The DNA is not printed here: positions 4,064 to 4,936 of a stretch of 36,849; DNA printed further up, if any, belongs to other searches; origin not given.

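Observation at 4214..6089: Three unannotatable genes between the tail-fibre block and the spike gene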

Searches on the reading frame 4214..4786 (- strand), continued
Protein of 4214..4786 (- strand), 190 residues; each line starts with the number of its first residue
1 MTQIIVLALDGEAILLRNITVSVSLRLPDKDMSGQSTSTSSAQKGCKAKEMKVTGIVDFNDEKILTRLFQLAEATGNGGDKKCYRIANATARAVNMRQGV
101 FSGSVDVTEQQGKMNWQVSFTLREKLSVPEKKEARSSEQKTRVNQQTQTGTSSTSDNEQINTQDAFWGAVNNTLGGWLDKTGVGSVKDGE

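Call 72: find_related_loci(query=A4, collection=genome_contigs, flank=9000)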
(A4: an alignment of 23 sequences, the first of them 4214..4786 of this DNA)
Query A4 (190 aa) in genome_contigs; peptide patterns used: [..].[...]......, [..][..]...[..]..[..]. (x = any residue, [..] = any of these).
99 stretches matched a pattern; 50 encode a relative of the query (tblastn E <= 1e-3); 50 distinct loci.
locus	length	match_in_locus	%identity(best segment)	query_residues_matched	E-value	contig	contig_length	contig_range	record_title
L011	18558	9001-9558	70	1-187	5e-85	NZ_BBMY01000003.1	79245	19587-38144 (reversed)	Escherichia albertii NBRC 107761 = DSM 17582 strain NBRC 107761, whole genome shotgun sequence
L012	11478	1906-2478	60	1-189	8e-72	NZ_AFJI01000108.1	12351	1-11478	Edwardsiella ictaluri ATCC 33202 contig00194, whole genome shotgun sequence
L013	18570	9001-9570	60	1-188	6e-71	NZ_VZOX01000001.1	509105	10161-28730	Edwardsiella anguillarum strain CCUG 64215 contig_0000001, whole genome shotgun sequence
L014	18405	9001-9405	56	1-135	1e-50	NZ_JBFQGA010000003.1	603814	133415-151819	Kluyvera sp. STS39-E contig00003, whole genome shotgun sequence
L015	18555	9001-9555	46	1-181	8e-50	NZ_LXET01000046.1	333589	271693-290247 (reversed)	Hafnia paralvei ATCC 29927 Sequence00046, whole genome shotgun sequence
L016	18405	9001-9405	56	1-135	1e-48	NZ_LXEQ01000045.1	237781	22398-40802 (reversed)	Buttiauxella ferragutiae ATCC 51602 Sequence00045, whole genome shotgun sequence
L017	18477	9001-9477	51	1-161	4e-48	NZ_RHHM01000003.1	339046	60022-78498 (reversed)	Erwinia psidii strain IBSBF 435 scaffold_3, whole genome shotgun sequence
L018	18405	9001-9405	55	1-135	5e-48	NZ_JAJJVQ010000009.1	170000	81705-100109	Citrobacter meridianamericanus strain BR102 NODE_9_length_170000_cov_61.5057, whole genome shotgun sequence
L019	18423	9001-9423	52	1-141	2e-47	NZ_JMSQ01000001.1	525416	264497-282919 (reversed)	Siccibacter colletis strain 1383 contig001, whole genome shotgun sequence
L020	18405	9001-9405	53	1-135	4e-47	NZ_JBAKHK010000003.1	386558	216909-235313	Enterobacter sp. UNJFSC 003 NODE_3_length_386558_cov_301.416183, whole genome shotgun sequence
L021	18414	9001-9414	56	1-138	2e-47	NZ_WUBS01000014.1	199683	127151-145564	Acerihabitans arboris strain SAP-6 contig14, whole genome shotgun sequence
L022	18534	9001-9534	45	1-175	1e-46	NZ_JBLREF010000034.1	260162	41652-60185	Erwinia tasmaniensis strain PPS120 PPS120_S155_L001_(paired)_contig_34, whole genome shotgun sequence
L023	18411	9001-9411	53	1-137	2e-46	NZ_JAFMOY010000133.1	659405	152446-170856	Rahnella ecdela strain FRB 231 NODE_1_length_659405_cov_44.883066, whole genome shotgun sequence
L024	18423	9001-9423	51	1-141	1e-46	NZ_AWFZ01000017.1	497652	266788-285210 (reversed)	Siccibacter turicensis LMG 23730 strain LMG23730T contig026, whole genome shotgun sequence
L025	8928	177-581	55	1-135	2e-46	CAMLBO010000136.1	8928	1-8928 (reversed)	MAG: uncultured Enterobacterales bacterium isolate SRR7287240_bin.1_metawrap_v1.3.0_MAG genome assembly, contig: ERZ1035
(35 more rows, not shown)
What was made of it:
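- Tried and rejected: A narrower orf34 alignment worked (call 72).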

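Call 77: find_encoding_contigs(protein=P0011, flank=9000, max_places=4)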
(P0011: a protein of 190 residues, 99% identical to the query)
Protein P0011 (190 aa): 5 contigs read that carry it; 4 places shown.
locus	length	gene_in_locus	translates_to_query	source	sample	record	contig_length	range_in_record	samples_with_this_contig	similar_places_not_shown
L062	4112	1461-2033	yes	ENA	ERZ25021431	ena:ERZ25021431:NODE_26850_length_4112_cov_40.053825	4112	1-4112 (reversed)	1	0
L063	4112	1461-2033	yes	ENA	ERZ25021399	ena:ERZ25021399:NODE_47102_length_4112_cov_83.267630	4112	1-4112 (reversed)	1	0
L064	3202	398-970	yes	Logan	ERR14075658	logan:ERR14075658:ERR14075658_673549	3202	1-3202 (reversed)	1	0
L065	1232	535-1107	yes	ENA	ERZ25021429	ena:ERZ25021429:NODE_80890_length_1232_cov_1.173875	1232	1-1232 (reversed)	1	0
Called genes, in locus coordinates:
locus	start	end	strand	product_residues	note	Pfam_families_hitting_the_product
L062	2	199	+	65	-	?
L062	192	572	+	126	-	PF07087:DUF1353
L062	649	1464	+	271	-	-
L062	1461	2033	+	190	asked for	PF25759:HP1_ORF34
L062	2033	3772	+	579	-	-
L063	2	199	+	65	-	?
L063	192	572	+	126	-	PF07087:DUF1353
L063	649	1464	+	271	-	-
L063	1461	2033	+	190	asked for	PF25759:HP1_ORF34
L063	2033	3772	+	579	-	-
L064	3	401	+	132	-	?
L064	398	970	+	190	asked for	PF25759:HP1_ORF34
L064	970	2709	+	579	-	-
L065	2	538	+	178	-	?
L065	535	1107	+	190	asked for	PF25759:HP1_ORF34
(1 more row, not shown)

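Call 96: search_solved_structures(query=A1, max_evalue=10)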
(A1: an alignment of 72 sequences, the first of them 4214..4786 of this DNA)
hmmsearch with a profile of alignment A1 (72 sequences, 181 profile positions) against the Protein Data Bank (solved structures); distinct sequences matched with E-value up to 10: 1.
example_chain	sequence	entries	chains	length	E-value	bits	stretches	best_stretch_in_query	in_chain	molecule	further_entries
9e71_BC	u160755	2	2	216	3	10.6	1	82-102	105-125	Small ribosomal subunit protein uS3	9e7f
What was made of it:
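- On Tube initiator / ripcord class (functional class, orf34): No PDB hit with the family profile (call 96).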
